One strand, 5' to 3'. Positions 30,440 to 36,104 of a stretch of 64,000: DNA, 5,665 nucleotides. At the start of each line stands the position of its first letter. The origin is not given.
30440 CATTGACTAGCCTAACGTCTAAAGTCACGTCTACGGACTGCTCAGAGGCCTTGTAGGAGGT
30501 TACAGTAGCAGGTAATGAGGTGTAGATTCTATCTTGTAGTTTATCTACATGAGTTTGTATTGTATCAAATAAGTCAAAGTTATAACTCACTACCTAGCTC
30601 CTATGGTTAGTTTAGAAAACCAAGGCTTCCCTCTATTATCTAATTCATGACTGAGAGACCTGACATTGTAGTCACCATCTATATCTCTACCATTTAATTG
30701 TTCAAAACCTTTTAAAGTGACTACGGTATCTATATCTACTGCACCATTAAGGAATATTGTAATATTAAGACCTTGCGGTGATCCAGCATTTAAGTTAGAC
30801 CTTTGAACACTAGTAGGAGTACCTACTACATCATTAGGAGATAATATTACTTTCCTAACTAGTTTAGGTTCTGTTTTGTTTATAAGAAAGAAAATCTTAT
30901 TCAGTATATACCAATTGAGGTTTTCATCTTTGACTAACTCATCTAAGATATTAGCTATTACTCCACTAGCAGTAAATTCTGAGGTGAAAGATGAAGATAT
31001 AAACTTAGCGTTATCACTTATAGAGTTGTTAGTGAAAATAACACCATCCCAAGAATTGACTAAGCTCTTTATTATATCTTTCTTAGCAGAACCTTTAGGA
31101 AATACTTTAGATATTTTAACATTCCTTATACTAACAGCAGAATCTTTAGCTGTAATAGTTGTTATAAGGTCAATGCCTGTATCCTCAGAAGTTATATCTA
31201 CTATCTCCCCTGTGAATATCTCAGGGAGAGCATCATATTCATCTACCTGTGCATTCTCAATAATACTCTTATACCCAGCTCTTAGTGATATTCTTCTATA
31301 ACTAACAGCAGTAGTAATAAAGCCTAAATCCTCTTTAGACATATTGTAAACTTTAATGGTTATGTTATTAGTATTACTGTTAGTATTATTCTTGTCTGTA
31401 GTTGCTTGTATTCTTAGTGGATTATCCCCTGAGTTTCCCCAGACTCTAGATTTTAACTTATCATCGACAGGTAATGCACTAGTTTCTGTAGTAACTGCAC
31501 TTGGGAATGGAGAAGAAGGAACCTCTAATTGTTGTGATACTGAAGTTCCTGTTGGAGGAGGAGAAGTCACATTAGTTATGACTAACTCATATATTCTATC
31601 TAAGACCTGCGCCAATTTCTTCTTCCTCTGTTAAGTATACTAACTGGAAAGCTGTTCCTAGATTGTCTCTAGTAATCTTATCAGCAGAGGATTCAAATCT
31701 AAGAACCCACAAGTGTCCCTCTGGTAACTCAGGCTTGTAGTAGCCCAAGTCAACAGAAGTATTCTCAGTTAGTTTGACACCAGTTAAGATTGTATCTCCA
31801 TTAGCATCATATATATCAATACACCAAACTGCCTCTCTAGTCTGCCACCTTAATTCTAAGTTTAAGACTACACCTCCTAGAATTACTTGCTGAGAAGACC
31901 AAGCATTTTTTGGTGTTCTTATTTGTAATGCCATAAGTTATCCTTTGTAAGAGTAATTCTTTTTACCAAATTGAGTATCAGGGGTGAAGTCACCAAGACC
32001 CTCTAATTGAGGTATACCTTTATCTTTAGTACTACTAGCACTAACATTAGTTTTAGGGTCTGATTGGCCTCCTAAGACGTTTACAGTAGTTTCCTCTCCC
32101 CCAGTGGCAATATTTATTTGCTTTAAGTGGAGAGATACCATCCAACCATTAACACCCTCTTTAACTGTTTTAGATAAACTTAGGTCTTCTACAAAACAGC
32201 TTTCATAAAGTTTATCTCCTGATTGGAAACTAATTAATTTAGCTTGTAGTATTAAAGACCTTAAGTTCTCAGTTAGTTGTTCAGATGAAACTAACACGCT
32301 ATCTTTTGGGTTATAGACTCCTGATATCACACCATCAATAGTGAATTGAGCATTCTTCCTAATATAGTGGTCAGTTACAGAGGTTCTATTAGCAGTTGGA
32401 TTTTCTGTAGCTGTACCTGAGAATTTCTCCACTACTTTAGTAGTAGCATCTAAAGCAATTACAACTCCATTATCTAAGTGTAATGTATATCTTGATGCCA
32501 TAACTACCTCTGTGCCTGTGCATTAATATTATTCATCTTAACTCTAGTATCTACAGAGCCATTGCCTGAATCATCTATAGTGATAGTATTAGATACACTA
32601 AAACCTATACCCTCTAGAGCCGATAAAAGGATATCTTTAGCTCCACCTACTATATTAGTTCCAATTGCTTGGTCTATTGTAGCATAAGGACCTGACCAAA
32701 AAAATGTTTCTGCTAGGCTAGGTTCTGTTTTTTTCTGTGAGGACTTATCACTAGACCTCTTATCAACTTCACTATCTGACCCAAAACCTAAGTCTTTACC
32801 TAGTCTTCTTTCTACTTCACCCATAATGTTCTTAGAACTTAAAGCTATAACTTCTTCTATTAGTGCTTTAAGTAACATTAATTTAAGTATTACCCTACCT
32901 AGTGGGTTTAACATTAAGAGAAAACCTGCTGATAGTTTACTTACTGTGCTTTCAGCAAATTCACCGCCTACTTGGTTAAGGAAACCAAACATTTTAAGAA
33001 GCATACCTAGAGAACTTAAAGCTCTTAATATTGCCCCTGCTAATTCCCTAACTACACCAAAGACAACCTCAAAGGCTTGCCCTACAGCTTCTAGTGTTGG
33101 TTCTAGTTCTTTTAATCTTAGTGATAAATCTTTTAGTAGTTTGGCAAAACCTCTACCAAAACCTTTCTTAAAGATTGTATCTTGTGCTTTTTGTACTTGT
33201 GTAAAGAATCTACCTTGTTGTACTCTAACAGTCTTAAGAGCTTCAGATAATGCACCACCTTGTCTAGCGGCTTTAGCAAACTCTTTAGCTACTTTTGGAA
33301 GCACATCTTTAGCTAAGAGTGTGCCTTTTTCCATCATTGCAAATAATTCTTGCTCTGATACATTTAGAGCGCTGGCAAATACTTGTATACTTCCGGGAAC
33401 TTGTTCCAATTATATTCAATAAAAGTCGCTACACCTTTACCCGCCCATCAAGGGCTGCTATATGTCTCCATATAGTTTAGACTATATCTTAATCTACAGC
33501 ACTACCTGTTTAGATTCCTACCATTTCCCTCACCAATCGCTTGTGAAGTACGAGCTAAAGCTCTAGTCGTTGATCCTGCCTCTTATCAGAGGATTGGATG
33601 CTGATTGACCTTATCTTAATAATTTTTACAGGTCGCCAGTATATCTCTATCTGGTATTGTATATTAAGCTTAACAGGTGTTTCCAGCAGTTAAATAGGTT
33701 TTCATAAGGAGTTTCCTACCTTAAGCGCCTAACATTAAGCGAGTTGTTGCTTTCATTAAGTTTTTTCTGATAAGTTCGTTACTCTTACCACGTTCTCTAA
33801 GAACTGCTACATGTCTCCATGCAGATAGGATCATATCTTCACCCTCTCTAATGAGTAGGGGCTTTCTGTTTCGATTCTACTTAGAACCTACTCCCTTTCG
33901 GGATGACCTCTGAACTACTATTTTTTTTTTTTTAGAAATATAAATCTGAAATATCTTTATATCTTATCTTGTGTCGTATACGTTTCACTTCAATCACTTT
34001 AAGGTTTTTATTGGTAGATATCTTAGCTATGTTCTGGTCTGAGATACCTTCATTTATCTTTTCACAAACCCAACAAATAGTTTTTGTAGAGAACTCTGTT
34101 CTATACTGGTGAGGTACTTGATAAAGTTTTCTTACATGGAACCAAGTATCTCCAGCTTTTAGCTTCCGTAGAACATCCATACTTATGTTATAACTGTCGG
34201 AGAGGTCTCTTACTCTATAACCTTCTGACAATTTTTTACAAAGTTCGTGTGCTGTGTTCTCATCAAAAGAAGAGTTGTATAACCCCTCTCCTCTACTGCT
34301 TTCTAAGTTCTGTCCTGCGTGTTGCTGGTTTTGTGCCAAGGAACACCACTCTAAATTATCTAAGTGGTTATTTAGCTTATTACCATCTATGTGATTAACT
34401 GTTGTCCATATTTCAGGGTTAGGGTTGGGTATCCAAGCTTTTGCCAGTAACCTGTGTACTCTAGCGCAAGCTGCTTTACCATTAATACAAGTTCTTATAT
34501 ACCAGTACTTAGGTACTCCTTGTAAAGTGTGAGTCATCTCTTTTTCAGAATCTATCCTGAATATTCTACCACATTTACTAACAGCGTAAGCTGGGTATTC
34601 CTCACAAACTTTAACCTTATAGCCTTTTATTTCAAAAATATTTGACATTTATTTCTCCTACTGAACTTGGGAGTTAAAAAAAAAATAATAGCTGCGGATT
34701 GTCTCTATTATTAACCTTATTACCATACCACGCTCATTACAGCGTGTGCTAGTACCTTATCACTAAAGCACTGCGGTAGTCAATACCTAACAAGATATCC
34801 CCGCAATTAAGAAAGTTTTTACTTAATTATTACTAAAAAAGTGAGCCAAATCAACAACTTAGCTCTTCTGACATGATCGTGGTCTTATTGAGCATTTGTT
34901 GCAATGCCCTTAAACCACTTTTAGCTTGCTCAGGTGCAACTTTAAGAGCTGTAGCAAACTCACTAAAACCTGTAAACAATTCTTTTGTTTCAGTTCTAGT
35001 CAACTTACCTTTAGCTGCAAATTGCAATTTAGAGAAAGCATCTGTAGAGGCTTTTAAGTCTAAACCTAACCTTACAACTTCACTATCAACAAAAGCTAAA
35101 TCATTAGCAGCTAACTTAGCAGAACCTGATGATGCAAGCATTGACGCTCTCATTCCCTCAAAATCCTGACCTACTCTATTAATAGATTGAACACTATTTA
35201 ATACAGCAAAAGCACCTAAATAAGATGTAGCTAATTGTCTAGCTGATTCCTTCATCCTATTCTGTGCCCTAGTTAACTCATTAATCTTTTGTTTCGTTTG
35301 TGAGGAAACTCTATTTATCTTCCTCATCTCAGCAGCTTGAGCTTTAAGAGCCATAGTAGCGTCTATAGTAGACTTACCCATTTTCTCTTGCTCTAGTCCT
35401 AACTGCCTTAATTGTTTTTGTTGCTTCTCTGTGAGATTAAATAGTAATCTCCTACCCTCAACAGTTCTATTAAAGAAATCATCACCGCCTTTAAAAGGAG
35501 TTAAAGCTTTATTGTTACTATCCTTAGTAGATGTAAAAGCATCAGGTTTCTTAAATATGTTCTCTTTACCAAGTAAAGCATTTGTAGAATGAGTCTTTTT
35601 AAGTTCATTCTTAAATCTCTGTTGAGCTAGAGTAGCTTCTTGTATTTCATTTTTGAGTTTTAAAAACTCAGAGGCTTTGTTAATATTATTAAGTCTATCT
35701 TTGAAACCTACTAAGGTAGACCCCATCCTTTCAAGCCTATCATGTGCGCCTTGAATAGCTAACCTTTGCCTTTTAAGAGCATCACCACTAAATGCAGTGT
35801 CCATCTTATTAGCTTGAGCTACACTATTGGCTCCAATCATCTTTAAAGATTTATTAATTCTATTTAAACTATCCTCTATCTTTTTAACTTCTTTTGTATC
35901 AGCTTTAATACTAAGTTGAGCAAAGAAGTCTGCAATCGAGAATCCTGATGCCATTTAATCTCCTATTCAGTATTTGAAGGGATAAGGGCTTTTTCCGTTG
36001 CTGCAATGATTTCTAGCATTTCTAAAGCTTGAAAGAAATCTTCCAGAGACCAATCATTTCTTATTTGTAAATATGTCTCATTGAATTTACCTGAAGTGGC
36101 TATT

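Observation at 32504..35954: Tape-measure gene split by two group I introns around a 16-nt micro-exon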

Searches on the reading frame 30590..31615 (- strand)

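Call 67: search_protein_families(library=phrogs, proteins=[window:30590-31615:-], max_evalue=0.00001)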
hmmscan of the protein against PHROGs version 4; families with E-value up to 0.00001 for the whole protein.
window:30590-31615:- (341 aa): 1 family
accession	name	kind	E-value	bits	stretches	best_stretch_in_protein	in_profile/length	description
phrog_196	-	tail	1.6e-43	150.1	1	3-337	83-357/536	baseplate hub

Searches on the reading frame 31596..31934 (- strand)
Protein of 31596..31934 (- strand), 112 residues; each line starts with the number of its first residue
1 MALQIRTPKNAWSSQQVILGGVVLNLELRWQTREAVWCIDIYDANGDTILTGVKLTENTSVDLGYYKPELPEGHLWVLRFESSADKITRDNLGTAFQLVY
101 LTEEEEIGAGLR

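Call 67: search_protein_families(library=phrogs, proteins=[window:31596-31934:-], max_evalue=0.00001)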
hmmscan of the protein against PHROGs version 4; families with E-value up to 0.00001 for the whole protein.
window:31596-31934:- (112 aa): 2 families
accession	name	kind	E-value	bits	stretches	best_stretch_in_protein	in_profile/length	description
phrog_349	-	head and packaging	5.2e-23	82.3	1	2-106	4-107/114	virion structural protein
phrog_1264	-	unknown function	8.1e-08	33.4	1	17-105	20-108/110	-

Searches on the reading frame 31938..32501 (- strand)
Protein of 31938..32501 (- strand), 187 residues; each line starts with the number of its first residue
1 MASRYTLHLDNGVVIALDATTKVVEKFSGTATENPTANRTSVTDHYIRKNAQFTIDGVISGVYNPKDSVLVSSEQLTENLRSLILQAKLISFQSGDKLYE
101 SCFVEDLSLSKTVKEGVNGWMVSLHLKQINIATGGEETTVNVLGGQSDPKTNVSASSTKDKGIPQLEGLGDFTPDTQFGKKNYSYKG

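Call 67: search_protein_families(library=phrogs, proteins=[window:31938-32501:-], max_evalue=0.00001)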
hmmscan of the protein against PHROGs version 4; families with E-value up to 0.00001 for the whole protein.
window:31938-32501:- (187 aa): 2 families
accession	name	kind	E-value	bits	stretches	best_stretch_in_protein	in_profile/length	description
phrog_1517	-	lysis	1.9e-19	71.1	1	11-154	10-150/202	endolysin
phrog_817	-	tail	5.5e-17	62.9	1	11-162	14-176/200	tail fiber protein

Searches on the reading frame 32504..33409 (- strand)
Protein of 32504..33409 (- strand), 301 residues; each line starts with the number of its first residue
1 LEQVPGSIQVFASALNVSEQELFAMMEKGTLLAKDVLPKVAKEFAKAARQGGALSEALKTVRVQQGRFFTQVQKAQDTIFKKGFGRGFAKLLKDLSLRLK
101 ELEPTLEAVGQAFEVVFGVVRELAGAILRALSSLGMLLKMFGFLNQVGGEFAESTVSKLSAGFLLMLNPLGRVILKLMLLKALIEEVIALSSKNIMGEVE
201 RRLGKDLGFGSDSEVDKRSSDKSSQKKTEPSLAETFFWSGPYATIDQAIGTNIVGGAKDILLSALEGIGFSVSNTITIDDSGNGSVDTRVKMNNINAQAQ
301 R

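Call 5: search_protein_families(library=pfam, proteins=[window:32504-33409:-], max_evalue=0.01)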
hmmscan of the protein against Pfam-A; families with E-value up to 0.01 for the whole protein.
window:32504-33409:- (301 aa): 1 family
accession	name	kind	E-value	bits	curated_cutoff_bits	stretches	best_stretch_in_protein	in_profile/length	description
PF20155.4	TMP_3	-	8.9e-06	26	41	1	1-55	115-173/192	Tape measure protein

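Call 6: search_protein_families(library=phrogs, proteins=[window:32504-33409:-], max_evalue=0.001)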
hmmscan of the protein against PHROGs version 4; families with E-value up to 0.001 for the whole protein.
window:32504-33409:- (301 aa): 9 families
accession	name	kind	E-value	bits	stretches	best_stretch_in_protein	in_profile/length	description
phrog_7817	-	unknown function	1.4e-37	130.6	1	13-208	434-623/742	-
phrog_34878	-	unknown function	1.2e-16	61.9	1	15-141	23-149/316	-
phrog_5255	-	tail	2.9e-15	57.1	1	2-185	432-624/800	tail length tape measure protein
phrog_2335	-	tail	9.8e-15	54.6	1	1-134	603-739/1536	tail length tape measure protein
phrog_4036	-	tail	1.1e-12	48.6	1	3-205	373-575/749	tail length tape measure protein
phrog_28779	-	tail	2.7e-12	47.1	1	18-194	352-524/677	tail length tape measure protein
phrog_25927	-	tail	1.3e-11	45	1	16-96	314-395/625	tail length tape measure protein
phrog_18891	-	tail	2.7e-05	23.2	1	2-103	380-481/1191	tail length tape measure protein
phrog_20644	-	tail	4.8e-05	22.9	1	25-96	351-422/671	tail length tape measure protein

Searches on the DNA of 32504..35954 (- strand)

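Call 7: search_dna_similar(query=window:32504-35954:-, collection=phages, mode=near, max_rows=20)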
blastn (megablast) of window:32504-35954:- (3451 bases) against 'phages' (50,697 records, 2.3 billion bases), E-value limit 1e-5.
No match.

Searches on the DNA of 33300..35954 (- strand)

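Call 4: search_rna_families(source=window, start=33300, end=35000, threshold=evalue, max_evalue=10, show_alignments=4)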
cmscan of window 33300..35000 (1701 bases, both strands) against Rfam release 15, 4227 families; matches with E-value up to 10: 5.
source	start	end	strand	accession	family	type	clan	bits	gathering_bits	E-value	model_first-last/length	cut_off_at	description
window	33458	33747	-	RF00028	Intron_gpI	Intron;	-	88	50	1.1e-22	1-253/253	no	Group I catalytic intron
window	33807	33962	-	RF00028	Intron_gpI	Intron;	-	22.8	50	0.0036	1-253/253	no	Group I catalytic intron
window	34645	34805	-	RF00028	Intron_gpI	Intron;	-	17.6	50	0.14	60-138/253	no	Group I catalytic intron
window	34592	34604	-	RF02359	MS2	Cis-reg;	-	13.5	40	4.9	21-33/36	no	Bacteriophage MS2 operator hairpin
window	34813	34869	-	RF02060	STnc410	Gene; sRNA;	-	12.9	50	9.7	1-158/158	no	Enterobacterial sRNA STnc410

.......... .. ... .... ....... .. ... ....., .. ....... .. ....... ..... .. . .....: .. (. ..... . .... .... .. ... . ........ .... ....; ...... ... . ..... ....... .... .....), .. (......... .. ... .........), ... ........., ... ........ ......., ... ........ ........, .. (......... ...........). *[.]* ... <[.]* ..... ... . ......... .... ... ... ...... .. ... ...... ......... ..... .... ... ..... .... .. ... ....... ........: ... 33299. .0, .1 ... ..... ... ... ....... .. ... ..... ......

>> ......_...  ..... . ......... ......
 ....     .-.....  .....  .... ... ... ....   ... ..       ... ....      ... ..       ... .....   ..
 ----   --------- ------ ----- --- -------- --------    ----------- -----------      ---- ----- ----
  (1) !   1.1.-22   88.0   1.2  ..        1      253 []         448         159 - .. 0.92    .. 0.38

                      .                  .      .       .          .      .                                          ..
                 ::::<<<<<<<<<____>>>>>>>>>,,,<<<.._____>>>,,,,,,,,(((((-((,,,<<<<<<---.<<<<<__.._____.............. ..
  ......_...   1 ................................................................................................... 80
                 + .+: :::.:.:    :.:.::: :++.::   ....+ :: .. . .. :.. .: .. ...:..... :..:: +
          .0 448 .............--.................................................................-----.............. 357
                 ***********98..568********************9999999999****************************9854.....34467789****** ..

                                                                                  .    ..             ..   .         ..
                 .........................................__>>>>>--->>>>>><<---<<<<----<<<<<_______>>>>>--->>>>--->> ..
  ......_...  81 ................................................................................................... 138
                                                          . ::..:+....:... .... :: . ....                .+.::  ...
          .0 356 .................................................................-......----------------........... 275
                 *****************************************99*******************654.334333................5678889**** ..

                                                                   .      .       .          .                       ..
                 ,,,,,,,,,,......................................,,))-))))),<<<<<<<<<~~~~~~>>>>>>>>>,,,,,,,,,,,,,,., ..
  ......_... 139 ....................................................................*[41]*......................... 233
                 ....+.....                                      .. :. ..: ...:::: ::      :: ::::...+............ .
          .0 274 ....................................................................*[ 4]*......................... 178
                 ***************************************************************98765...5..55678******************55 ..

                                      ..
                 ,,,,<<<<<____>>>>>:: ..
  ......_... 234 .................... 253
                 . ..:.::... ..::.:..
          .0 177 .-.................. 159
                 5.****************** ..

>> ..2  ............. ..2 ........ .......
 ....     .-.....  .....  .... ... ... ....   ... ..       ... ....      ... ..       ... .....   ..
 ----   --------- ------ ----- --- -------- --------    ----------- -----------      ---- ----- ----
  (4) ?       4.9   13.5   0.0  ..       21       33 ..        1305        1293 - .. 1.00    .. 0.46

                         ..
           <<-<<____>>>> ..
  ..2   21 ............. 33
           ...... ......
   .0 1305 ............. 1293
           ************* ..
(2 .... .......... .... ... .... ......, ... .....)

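Call 12: search_rna_families(sources=[L001, L002, L003], threshold=gathering)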
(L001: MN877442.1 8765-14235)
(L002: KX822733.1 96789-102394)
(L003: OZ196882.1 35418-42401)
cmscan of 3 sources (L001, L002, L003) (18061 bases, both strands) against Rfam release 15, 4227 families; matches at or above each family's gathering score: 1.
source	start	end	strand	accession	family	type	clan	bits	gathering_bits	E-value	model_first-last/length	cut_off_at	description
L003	3974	4305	+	RF00028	Intron_gpI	Intron;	-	98.5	50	8.2e-25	1-253/253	no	Group I catalytic intron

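Call 25: search_rna_families(source=L004, threshold=evalue, start=4300, end=7000, max_evalue=1)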
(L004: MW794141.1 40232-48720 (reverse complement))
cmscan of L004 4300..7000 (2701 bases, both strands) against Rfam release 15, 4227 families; matches with E-value up to 1: 4.
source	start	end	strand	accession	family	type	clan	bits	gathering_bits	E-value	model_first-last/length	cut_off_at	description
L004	5408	5729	+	RF00028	Intron_gpI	Intron;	-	84.5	50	2e-21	1-253/253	no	Group I catalytic intron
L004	5119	5344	+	RF00028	Intron_gpI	Intron;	-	32.6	50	7e-06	1-253/253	no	Group I catalytic intron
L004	5824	6005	+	RF00028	Intron_gpI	Intron;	-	17.2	50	0.29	60-139/253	no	Group I catalytic intron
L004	6521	6728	+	RF00028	Intron_gpI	Intron;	-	16.5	50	0.48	1-253/253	no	Group I catalytic intron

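Call 28: search_rna_families(sources=[L005, L006, L007], threshold=evalue, max_evalue=0.1)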
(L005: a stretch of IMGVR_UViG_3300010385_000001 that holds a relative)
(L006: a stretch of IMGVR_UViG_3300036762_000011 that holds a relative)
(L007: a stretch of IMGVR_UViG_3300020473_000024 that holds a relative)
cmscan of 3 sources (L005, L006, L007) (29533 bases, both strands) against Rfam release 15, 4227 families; matches with E-value up to 0.1: 2.
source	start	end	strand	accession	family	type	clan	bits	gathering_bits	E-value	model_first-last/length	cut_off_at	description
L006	78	373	+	RF00028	Intron_gpI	Intron;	-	98.5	50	1.4e-24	1-253/253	no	Group I catalytic intron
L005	6102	6391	+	RF00028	Intron_gpI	Intron;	-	77.7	50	2.3e-18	1-253/253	no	Group I catalytic intron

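Call 50: search_rna_families(sources=[L014, L015, L016, L018, L021, L022, L023, L025, L026, L028, L029, L030, L031, L032, L034, L035, L036], threshold=gathering)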
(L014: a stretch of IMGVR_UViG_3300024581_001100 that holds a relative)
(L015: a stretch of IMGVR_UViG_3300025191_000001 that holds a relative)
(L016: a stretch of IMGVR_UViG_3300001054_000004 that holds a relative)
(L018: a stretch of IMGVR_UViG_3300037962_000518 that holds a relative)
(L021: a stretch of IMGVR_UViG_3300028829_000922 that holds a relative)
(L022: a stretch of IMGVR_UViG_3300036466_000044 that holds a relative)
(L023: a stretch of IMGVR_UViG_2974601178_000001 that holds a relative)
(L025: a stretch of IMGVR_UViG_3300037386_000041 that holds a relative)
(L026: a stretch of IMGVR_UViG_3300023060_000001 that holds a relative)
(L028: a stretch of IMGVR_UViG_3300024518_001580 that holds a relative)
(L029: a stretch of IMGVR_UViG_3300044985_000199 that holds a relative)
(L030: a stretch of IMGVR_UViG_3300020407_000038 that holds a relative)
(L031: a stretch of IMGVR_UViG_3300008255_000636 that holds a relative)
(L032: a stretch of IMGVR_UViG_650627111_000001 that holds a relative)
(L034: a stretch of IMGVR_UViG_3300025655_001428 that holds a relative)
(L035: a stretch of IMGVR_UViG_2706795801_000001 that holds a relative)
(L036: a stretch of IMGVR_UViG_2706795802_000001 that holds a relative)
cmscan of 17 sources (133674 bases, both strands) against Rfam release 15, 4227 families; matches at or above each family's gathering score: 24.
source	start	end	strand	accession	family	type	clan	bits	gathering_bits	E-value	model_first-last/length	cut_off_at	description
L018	908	1196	+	RF00028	Intron_gpI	Intron;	-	89.9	50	2.3e-21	1-253/253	no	Group I catalytic intron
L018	4851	5172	+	RF00028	Intron_gpI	Intron;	-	87.6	50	1.1e-20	1-253/253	no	Group I catalytic intron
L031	5049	5283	+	RF00028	Intron_gpI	Intron;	-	82.6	50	3.7e-19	1-253/253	no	Group I catalytic intron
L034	1748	1982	+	RF00028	Intron_gpI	Intron;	-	82.6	50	3.7e-19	1-253/253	no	Group I catalytic intron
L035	5050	5280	+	RF00028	Intron_gpI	Intron;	-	78.4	50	6.6e-18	1-253/253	no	Group I catalytic intron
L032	4881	5172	+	RF00028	Intron_gpI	Intron;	-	77.9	50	9.3e-18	1-253/253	no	Group I catalytic intron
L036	5050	5280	+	RF00028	Intron_gpI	Intron;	-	77.9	50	9.3e-18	1-253/253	no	Group I catalytic intron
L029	1397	1632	+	RF00028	Intron_gpI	Intron;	-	77.1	50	1.6e-17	1-253/253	no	Group I catalytic intron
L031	5539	5757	+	RF00028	Intron_gpI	Intron;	-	76.5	50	2.4e-17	1-253/253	no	Group I catalytic intron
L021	5195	5511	+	RF00028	Intron_gpI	Intron;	-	74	50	1.4e-16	1-253/253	no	Group I catalytic intron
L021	4847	5096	+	RF00028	Intron_gpI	Intron;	-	70.1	50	2.1e-15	1-253/253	no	Group I catalytic intron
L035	5337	5549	+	RF00028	Intron_gpI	Intron;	-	69.2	50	3.7e-15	1-253/253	no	Group I catalytic intron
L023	5184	5514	+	RF00028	Intron_gpI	Intron;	-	64.2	50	1.2e-13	1-253/253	no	Group I catalytic intron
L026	5747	6076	+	RF00028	Intron_gpI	Intron;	-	64.2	50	1.2e-13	1-253/253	no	Group I catalytic intron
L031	5288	5484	+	RF00028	Intron_gpI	Intron;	-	61.6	50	7.2e-13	1-253/253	no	Group I catalytic intron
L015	4940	5644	+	RF00028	Intron_gpI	Intron;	-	60.7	50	1.4e-12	1-253/253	no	Group I catalytic intron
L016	4534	5238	+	RF00028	Intron_gpI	Intron;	-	60.7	50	1.4e-12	1-253/253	no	Group I catalytic intron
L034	1529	1740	+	RF00028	Intron_gpI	Intron;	-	58.9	50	4.7e-12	1-253/253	no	Group I catalytic intron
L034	1987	2183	+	RF00028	Intron_gpI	Intron;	-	58.4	50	6.4e-12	1-253/253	no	Group I catalytic intron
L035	4832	5040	+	RF00028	Intron_gpI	Intron;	-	58.2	50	7.4e-12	1-253/253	no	Group I catalytic intron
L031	4833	5041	+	RF00028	Intron_gpI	Intron;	-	57.5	50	1.2e-11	1-253/253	no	Group I catalytic intron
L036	4832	5040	+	RF00028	Intron_gpI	Intron;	-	57.3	50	1.3e-11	1-253/253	no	Group I catalytic intron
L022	4865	5116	+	RF00028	Intron_gpI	Intron;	-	52.1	50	5e-10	1-253/253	no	Group I catalytic intron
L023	4865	5116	+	RF00028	Intron_gpI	Intron;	-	50.8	50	1.2e-09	1-253/253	no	Group I catalytic intron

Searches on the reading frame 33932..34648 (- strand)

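Call 5: search_protein_families(library=pfam, proteins=[window:33932-34648:-], max_evalue=0.01)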
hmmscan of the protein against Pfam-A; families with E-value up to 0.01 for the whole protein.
window:33932-34648:- (238 aa): 1 family
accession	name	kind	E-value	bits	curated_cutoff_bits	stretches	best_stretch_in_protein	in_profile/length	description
PF13392.12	HNH_3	-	1.8e-06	27.9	24.8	1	83-108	20-45/46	HNH endonuclease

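Call 6: search_protein_families(library=phrogs, proteins=[window:33932-34648:-], max_evalue=0.001)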
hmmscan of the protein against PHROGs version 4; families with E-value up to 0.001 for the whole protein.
window:33932-34648:- (238 aa): 11 families
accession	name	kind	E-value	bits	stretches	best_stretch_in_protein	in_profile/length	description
phrog_59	-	DNA, RNA and nucleotide metabolism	4.1e-41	142.7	1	8-235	136-324/423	HNH endonuclease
phrog_959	-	DNA, RNA and nucleotide metabolism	1.8e-25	90.3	1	11-133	7-128/138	HNH endonuclease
phrog_37683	-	unknown function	4.6e-13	49.9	1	19-144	119-242/279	-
phrog_1492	-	DNA, RNA and nucleotide metabolism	4.9e-10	40.1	1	19-111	55-159/414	HNH endonuclease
phrog_99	-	DNA, RNA and nucleotide metabolism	6.8e-09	36.9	1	47-114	148-208/383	HNH endonuclease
phrog_15471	-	DNA, RNA and nucleotide metabolism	2.9e-06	28.2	1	47-198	17-111/183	HNH endonuclease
phrog_4578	-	DNA, RNA and nucleotide metabolism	5.6e-05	24.1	1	82-110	30-58/130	HNH endonuclease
phrog_30377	-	DNA, RNA and nucleotide metabolism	5.7e-05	24.2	1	52-110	2-54/82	HNH endonuclease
phrog_10730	-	DNA, RNA and nucleotide metabolism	6.5e-05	23.7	1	65-148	96-172/234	HNH endonuclease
phrog_17657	-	DNA, RNA and nucleotide metabolism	0.00041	21.2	0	22-101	80-164/168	HNH endonuclease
phrog_14913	-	DNA, RNA and nucleotide metabolism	0.00068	20.7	0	83-115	60-89/149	HNH endonuclease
